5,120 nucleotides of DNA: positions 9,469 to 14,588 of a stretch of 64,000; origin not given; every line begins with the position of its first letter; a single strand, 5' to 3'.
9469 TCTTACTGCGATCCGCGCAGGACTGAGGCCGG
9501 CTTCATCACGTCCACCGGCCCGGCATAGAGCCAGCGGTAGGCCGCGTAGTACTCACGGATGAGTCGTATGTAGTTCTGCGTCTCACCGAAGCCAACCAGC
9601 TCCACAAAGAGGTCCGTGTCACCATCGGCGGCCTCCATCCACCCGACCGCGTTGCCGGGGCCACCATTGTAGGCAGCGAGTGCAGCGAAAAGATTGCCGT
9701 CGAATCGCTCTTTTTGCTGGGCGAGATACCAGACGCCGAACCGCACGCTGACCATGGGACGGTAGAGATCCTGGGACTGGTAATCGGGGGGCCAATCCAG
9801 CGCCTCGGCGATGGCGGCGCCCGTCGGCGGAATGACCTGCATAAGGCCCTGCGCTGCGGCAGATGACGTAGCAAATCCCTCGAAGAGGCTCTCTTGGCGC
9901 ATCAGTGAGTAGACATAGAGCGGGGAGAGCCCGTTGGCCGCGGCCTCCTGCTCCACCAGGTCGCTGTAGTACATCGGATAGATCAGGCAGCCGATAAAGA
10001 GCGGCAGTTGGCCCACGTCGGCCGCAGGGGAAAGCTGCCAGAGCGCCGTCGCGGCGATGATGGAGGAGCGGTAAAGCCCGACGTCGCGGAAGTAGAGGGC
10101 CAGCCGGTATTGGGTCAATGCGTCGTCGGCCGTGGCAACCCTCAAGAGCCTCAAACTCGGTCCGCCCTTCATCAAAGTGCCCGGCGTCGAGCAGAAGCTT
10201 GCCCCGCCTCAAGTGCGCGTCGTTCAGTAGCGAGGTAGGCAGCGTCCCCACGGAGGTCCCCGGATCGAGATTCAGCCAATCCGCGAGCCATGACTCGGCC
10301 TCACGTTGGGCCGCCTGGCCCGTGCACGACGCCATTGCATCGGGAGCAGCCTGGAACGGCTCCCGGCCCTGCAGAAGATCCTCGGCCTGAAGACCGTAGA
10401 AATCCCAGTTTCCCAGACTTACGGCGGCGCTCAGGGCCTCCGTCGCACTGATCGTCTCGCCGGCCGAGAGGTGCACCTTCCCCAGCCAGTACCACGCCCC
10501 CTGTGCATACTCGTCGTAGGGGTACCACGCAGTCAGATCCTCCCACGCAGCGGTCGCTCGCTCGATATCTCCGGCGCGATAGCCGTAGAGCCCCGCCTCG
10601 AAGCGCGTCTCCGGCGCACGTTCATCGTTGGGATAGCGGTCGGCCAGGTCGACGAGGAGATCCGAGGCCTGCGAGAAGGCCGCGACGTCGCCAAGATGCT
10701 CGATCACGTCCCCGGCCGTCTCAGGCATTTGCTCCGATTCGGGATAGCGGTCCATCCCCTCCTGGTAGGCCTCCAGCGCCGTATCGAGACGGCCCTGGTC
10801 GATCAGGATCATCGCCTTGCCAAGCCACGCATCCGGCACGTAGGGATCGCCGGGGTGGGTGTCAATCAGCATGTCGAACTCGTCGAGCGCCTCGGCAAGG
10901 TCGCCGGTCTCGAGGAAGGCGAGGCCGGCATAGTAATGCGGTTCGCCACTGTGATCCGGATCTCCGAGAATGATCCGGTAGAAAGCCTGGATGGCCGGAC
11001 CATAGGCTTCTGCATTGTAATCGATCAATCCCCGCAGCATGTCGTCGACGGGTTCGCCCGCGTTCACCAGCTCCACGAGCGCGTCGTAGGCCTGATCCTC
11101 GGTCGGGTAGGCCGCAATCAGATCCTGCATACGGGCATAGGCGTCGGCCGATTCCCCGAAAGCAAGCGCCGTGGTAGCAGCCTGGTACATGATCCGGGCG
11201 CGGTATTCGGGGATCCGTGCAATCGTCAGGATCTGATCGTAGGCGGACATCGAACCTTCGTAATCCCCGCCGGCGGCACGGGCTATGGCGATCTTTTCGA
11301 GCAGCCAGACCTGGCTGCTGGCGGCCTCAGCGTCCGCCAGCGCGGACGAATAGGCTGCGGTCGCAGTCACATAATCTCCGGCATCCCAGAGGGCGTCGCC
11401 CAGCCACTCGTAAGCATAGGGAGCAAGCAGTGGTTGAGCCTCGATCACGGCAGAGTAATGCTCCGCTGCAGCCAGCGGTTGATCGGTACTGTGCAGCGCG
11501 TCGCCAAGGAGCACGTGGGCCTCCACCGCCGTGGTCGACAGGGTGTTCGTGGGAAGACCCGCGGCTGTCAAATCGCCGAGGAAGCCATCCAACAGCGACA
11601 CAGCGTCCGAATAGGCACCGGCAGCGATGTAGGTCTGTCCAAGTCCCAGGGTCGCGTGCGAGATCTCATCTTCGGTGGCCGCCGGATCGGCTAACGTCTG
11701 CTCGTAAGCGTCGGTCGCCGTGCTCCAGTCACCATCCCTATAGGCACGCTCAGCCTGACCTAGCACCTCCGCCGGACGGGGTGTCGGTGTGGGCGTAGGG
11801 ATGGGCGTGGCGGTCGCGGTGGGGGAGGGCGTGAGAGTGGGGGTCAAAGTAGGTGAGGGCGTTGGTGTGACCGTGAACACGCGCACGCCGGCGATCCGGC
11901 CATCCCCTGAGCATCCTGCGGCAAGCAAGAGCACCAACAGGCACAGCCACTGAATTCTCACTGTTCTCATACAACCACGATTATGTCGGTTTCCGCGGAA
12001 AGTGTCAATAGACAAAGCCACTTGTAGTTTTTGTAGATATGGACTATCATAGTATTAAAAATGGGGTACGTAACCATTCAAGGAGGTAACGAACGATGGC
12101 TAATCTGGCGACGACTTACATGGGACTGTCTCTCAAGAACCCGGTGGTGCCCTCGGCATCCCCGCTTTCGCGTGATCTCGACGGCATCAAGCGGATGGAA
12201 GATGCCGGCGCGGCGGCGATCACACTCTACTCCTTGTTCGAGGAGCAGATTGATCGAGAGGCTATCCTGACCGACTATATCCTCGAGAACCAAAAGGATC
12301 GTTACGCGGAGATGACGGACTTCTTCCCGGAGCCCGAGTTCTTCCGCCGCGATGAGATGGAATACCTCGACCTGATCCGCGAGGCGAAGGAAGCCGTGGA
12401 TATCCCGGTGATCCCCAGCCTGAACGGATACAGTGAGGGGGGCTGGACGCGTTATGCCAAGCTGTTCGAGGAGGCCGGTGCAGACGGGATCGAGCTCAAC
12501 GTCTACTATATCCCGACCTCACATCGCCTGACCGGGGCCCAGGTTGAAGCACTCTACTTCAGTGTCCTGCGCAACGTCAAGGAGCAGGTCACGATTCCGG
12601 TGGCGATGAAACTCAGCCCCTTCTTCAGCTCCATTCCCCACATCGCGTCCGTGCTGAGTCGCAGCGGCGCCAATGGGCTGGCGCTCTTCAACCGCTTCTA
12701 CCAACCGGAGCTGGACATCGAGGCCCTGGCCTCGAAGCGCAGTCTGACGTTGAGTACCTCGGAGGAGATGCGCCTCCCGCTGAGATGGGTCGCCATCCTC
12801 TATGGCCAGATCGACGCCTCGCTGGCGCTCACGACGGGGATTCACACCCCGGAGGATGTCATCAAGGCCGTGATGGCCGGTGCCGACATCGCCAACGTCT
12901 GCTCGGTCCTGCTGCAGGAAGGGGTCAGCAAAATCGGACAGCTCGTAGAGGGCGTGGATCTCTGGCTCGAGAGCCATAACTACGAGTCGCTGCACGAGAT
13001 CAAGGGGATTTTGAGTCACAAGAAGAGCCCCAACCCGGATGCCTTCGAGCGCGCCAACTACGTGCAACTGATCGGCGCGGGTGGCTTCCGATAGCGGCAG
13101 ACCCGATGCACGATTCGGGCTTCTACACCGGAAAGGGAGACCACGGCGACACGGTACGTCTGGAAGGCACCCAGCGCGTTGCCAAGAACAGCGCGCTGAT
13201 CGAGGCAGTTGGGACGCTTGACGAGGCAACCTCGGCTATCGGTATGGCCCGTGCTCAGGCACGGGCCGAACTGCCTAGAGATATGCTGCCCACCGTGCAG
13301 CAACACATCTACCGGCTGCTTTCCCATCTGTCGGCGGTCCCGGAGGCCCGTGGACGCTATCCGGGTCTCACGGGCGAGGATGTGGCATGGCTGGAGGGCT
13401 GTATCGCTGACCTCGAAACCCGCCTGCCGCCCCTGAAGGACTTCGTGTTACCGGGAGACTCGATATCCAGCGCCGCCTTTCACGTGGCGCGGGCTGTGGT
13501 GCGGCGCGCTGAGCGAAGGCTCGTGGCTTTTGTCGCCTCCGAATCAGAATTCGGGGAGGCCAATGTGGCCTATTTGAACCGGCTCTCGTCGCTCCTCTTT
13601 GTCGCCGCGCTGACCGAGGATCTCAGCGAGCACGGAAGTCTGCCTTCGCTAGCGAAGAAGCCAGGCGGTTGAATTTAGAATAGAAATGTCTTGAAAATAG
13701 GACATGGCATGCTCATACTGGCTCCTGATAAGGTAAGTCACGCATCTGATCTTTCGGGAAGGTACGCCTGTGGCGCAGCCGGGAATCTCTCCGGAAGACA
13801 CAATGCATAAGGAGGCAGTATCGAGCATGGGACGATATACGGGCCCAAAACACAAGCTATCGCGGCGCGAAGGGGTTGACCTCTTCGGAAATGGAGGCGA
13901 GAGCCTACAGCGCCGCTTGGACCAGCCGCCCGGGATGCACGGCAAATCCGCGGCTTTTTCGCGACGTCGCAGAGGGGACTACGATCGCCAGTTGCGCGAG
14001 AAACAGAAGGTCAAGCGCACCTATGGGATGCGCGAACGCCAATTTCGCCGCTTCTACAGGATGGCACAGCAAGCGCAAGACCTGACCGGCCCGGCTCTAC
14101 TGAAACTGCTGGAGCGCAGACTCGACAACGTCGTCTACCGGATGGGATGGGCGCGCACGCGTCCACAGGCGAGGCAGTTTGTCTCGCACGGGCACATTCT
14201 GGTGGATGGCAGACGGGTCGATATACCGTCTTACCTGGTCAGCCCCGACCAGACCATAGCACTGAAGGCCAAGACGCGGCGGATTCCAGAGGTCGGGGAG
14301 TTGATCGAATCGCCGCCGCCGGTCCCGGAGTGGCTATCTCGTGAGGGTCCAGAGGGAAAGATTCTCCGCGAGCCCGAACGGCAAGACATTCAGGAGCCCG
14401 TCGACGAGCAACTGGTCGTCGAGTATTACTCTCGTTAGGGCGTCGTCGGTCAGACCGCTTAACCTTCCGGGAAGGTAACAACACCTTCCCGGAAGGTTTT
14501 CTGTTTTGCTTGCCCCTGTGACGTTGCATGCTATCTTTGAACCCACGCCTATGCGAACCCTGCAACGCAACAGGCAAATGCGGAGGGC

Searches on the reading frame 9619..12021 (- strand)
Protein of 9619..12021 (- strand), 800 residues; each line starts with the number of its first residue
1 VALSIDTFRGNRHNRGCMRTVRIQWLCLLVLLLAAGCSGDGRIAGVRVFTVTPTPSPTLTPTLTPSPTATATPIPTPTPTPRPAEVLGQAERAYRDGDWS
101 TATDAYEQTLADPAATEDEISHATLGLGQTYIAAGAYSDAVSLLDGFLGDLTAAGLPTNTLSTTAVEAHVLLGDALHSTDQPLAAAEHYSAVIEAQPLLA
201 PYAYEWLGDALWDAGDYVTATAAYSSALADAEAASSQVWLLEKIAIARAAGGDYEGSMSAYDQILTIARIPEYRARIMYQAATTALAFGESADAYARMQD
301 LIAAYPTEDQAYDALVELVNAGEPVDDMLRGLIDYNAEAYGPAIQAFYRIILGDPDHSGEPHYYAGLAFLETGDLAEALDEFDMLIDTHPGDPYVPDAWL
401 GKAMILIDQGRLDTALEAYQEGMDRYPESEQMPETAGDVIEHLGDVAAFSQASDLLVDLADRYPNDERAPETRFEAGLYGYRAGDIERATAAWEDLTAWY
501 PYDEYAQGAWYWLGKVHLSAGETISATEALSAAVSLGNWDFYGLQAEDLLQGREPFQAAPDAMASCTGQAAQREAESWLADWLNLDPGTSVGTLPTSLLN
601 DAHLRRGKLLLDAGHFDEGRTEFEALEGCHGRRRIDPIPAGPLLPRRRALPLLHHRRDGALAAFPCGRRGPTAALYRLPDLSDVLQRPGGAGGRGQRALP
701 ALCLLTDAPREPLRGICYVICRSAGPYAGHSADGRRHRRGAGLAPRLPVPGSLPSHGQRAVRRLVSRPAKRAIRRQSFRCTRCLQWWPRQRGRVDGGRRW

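Call 14: search_protein_families(library=pfam, proteins=[window:9619-12021:-])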
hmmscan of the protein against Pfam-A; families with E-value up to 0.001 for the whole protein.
window:9619-12021:- (800 aa): 13 families
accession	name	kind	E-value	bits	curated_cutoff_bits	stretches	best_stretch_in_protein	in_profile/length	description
PF13432.12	TPR_16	-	1.4e-20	73.8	32.7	1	172-231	3-61/65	Tetratricopeptide repeat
PF07719.23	TPR_2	-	2.6e-18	65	27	0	396-428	1-33/34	Tetratricopeptide repeat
PF13428.12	TPR_14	-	9.2e-18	63.4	23.5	0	396-430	1-35/44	Tetratricopeptide repeat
PF00515.34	TPR_1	-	1.5e-13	50.3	27.8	1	396-428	1-33/34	Tetratricopeptide repeat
PF13174.12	TPR_6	-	1.6e-13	50.7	26.3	0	363-391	4-32/33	Tetratricopeptide repeat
PF14559.12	TPR_19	-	2.2e-12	47.5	25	1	370-430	2-59/68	Tetratricopeptide repeat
PF13525.12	YfiO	-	5.2e-11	43.1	25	0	449-524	21-96/203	Outer membrane lipoprotein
PF13181.12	TPR_8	-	5.1e-09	36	25.7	0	397-427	2-32/34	Tetratricopeptide repeat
PF09976.15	TPR_21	-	2.4e-08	34.4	25.5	0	370-446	87-162/193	Tetratricopeptide repeat-like domain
PF13424.12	TPR_12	-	3.6e-06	27.5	30.1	0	203-269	5-76/77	Tetratricopeptide repeat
PF17874.7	TPR_MalT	-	8.1e-05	22.5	45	0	362-433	43-117/336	MalT-like TPR region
PF23914.1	TPR_CcmH_CycH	-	9.7e-05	22.7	42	0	397-502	51-153/158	Cytochrome c-type biogenesis protein H TPR domain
PF13176.12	TPR_7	-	0.00016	22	27.9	0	125-148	3-26/36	Tetratricopeptide repeat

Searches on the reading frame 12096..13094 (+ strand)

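Call 14: search_protein_families(library=pfam, proteins=[window:12096-13094:+])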
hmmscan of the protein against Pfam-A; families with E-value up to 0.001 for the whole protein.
window:12096-13094:+ (332 aa): 1 family
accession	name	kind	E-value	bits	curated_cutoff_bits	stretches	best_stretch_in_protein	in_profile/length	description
PF01180.27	DHO_dh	-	5.1e-11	42.7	27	1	90-286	82-286/291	Dihydroorotate dehydrogenase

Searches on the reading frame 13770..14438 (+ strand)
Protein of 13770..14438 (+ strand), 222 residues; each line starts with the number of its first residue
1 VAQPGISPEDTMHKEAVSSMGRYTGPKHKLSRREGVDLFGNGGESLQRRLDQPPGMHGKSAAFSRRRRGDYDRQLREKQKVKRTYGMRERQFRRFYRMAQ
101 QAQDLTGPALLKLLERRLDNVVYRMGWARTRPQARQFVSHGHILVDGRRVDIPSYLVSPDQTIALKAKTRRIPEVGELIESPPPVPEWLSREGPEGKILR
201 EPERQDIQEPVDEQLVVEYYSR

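Call 14: search_protein_families(library=pfam, proteins=[window:13770-14438:+])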
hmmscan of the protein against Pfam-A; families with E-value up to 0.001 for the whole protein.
window:13770-14438:+ (222 aa): 2 families
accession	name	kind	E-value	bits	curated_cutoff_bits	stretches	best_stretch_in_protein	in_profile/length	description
PF00163.24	Ribosomal_S4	-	2.2e-22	80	23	1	22-115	1-95/95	Ribosomal protein S4/S9 N-terminal domain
PF01479.30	S4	-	3.2e-19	68.8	22.8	1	116-163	1-48/48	S4 domain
